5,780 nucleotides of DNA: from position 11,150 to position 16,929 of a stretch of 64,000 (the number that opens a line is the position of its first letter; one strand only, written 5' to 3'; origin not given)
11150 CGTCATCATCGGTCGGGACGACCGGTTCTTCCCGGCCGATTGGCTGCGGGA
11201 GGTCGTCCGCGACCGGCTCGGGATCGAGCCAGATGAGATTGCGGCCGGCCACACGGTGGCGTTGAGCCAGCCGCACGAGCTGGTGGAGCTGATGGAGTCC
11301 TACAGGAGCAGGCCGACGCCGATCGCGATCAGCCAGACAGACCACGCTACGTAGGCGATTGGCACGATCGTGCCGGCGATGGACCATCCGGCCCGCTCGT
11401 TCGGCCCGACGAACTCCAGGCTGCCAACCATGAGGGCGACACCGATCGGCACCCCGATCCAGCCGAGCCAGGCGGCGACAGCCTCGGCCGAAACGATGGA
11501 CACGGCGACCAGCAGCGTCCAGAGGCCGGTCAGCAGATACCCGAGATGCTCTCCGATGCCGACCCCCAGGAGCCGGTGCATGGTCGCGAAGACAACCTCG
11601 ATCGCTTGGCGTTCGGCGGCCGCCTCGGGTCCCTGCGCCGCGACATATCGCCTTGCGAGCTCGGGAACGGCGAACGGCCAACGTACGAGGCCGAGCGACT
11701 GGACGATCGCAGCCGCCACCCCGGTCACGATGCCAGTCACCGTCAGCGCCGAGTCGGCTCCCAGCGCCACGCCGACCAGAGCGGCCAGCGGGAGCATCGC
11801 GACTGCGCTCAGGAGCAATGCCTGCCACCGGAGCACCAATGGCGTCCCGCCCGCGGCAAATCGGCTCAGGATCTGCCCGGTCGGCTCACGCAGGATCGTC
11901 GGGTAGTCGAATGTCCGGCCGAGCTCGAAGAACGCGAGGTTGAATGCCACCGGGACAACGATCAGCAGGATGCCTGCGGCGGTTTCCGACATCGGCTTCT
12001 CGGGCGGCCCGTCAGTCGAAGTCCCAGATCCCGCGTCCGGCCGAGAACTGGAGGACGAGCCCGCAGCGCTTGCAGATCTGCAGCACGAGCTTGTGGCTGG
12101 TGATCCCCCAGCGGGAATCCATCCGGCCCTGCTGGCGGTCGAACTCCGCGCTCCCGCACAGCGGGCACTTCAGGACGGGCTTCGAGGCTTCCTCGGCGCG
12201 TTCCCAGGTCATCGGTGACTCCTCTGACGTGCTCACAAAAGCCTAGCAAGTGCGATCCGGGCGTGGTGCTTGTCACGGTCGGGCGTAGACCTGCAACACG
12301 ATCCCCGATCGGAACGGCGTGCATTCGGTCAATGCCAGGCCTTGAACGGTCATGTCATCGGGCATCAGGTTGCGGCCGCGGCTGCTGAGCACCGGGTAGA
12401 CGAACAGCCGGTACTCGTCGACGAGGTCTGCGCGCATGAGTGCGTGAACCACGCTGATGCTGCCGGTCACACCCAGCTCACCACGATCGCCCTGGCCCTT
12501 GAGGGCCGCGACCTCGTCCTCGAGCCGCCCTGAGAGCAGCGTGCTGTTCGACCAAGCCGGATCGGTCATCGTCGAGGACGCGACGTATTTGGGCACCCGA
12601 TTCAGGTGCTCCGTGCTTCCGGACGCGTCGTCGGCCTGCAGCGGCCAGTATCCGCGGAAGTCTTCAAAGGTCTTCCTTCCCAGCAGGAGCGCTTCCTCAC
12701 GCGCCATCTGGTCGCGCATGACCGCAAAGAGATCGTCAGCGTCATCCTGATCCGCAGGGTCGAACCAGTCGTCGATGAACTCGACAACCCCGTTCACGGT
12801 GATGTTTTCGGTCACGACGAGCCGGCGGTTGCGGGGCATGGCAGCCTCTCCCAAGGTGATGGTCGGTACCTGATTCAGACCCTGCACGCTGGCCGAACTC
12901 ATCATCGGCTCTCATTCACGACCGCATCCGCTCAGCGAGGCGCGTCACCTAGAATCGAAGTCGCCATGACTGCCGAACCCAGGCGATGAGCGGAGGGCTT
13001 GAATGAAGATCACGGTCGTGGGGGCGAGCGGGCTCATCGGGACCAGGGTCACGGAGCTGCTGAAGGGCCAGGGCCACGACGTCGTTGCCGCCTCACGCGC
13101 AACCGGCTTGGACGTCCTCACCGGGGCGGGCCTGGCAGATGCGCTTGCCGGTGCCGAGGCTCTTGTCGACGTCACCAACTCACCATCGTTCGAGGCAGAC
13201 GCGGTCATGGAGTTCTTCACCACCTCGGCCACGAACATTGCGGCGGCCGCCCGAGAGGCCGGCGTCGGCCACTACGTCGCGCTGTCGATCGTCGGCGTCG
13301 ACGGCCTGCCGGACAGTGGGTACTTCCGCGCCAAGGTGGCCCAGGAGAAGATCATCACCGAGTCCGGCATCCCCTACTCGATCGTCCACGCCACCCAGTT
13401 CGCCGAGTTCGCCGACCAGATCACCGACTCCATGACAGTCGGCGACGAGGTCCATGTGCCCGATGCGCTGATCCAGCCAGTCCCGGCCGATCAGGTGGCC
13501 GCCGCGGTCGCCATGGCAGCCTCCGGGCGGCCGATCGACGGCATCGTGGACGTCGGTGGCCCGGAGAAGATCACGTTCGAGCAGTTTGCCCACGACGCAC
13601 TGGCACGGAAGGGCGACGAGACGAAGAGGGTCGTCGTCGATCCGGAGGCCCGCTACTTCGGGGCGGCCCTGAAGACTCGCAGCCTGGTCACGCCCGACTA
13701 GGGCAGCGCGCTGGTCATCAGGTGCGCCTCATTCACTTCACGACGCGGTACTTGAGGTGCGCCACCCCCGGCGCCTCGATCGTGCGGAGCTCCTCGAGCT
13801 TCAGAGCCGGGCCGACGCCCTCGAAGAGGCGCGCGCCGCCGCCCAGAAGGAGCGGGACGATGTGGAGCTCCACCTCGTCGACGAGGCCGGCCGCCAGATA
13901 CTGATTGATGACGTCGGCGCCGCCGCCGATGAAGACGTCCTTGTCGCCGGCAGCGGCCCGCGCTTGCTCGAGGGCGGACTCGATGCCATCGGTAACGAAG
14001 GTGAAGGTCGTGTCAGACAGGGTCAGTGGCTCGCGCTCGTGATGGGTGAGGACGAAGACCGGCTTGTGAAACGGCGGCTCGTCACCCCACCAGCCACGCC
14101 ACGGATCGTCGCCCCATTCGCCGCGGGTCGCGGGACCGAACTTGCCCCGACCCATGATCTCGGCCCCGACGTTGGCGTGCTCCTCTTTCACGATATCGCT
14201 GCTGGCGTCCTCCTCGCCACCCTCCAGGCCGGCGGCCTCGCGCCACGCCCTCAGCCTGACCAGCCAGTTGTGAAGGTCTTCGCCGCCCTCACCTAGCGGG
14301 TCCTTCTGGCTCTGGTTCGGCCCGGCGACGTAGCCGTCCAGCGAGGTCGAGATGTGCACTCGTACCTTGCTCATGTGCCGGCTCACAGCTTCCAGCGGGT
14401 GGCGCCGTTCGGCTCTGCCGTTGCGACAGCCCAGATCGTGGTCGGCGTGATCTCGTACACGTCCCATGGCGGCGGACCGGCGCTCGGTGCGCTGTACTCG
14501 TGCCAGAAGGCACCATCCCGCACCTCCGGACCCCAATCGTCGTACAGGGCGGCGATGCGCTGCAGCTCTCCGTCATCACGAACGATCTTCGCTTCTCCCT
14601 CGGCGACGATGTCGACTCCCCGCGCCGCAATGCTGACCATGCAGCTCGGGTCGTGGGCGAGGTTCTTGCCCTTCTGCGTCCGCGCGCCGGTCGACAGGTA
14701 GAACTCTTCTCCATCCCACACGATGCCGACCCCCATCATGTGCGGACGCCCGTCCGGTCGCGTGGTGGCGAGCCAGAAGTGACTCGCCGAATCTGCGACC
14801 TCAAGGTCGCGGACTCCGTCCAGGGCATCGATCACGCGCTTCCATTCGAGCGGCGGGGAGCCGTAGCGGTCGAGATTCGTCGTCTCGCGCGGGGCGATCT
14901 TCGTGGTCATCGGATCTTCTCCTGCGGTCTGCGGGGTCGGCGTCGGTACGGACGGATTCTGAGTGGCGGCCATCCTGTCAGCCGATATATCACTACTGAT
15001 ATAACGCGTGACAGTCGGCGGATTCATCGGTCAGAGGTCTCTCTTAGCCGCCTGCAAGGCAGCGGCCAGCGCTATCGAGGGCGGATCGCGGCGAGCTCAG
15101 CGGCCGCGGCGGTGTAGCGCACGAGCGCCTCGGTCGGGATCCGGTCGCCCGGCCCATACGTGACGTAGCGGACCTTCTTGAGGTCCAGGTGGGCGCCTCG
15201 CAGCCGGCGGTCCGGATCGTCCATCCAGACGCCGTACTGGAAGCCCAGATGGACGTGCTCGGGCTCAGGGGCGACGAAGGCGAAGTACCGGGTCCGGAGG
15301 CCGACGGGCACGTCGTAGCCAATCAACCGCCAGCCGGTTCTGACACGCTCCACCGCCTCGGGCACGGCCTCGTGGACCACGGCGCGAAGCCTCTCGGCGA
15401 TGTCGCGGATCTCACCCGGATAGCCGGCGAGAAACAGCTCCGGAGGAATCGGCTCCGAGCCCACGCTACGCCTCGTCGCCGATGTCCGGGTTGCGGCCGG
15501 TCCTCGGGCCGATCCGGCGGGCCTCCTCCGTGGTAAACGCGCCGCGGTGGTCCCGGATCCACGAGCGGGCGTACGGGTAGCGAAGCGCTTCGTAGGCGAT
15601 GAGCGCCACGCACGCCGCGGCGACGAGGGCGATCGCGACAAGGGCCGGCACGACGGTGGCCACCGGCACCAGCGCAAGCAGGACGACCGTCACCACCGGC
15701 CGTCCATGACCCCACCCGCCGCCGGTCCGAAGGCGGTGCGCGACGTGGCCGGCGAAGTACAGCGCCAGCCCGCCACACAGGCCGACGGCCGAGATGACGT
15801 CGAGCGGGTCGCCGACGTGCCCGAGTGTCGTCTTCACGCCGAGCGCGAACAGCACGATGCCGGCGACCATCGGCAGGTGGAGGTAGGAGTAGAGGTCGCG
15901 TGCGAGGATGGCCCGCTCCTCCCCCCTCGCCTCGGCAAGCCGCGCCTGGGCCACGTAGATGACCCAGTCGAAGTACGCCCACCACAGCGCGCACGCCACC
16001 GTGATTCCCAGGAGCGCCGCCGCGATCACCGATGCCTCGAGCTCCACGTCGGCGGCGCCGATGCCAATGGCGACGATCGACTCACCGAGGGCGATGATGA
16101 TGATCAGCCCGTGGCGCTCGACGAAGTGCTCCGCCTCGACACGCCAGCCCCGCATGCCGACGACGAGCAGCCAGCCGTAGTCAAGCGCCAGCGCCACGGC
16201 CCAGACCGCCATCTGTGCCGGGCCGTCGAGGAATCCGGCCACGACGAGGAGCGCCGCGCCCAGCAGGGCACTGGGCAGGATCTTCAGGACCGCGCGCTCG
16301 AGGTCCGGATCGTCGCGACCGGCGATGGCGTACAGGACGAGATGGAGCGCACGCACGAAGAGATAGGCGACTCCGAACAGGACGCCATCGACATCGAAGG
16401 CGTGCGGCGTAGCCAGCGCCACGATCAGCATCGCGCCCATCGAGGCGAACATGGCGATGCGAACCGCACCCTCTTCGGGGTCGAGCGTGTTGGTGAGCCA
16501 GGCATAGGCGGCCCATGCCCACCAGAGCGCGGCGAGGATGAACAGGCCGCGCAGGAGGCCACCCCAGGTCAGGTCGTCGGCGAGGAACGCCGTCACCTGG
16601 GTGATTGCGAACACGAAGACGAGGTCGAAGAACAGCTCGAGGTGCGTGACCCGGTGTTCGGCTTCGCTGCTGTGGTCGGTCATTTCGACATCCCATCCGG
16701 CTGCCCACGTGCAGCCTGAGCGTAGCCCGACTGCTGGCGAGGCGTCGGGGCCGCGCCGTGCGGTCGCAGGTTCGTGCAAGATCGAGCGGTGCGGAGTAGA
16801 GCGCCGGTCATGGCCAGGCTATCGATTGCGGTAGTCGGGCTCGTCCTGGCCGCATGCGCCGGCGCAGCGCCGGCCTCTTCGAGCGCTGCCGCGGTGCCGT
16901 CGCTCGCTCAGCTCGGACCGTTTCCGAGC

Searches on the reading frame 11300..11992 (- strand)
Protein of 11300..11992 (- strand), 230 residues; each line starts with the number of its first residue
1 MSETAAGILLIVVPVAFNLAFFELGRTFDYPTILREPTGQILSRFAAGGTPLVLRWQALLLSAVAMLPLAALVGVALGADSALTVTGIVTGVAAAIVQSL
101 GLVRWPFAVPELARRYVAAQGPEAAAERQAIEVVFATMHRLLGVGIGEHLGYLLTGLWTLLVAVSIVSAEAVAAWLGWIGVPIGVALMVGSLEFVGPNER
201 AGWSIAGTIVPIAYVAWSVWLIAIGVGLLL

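Call 50: search_protein_families(library=pfam, proteins=[window:11300-11992:-])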
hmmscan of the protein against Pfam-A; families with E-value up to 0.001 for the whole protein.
window:11300-11992:- (230 aa): 1 family
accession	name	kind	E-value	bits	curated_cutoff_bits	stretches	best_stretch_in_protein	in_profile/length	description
PF14329.11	DUF4386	-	6.5e-19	69.1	27.6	1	6-225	2-210/210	Domain of unknown function (DUF4386)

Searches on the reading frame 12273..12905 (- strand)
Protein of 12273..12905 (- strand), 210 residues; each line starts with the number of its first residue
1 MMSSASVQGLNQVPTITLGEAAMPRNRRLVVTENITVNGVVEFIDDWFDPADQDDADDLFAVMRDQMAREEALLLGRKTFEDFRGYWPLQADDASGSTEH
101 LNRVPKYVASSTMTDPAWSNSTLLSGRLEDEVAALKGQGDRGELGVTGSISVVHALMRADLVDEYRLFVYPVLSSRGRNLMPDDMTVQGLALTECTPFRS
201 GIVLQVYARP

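Call 48: search_protein_families(library=pfam, proteins=[window:12273-12905:-])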
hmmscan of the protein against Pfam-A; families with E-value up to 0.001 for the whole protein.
window:12273-12905:- (210 aa): 1 family
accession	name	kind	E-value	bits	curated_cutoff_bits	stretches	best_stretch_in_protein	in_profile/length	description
PF01872.23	RibD_C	-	2.1e-11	44.5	24.1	1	62-204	33-197/197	RibD C-terminal domain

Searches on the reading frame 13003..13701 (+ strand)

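Call 48: search_protein_families(library=pfam, proteins=[window:13003-13701:+])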
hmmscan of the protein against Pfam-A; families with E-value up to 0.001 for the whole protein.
window:13003-13701:+ (232 aa): 4 families
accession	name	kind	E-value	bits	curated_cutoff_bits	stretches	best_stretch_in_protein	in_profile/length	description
PF13460.12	NAD_binding_10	-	1.2e-11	45.2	27.2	1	7-170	1-178/184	NAD(P)H-binding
PF05368.20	NmrA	-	8.3e-09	35.9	27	1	2-140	4-156/298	NmrA-like family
PF04321.23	RmlD_sub_bind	-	1.2e-05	25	27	0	1-53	1-52/287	RmlD substrate binding domain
PF01370.27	Epimerase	-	2.1e-05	24.5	20.9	1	3-94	1-113/240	NAD dependent epimerase/dehydratase family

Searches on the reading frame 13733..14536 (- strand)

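Call 59: search_protein_families(library=pfam, proteins=[window:13733-14536:-], max_evalue=0.0001)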
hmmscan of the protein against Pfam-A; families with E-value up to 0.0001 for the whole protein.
window:13733-14536:- (267 aa): 1 family
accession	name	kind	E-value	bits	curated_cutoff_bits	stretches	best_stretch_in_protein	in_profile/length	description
PF01872.23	RibD_C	-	4.5e-23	82.5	24.1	1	57-252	2-190/197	RibD C-terminal domain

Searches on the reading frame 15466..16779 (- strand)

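Call 58: search_protein_families(library=pfam, proteins=[window:15466-16779:-], max_evalue=0.00001)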
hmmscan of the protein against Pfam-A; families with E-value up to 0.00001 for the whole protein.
window:15466-16779:- (437 aa): 1 family
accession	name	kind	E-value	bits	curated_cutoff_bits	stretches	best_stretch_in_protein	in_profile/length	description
PF06772.16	LtrA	-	2.9e-99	333.1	31.9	1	43-394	1-355/356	Bacterial low temperature requirement A protein (LtrA)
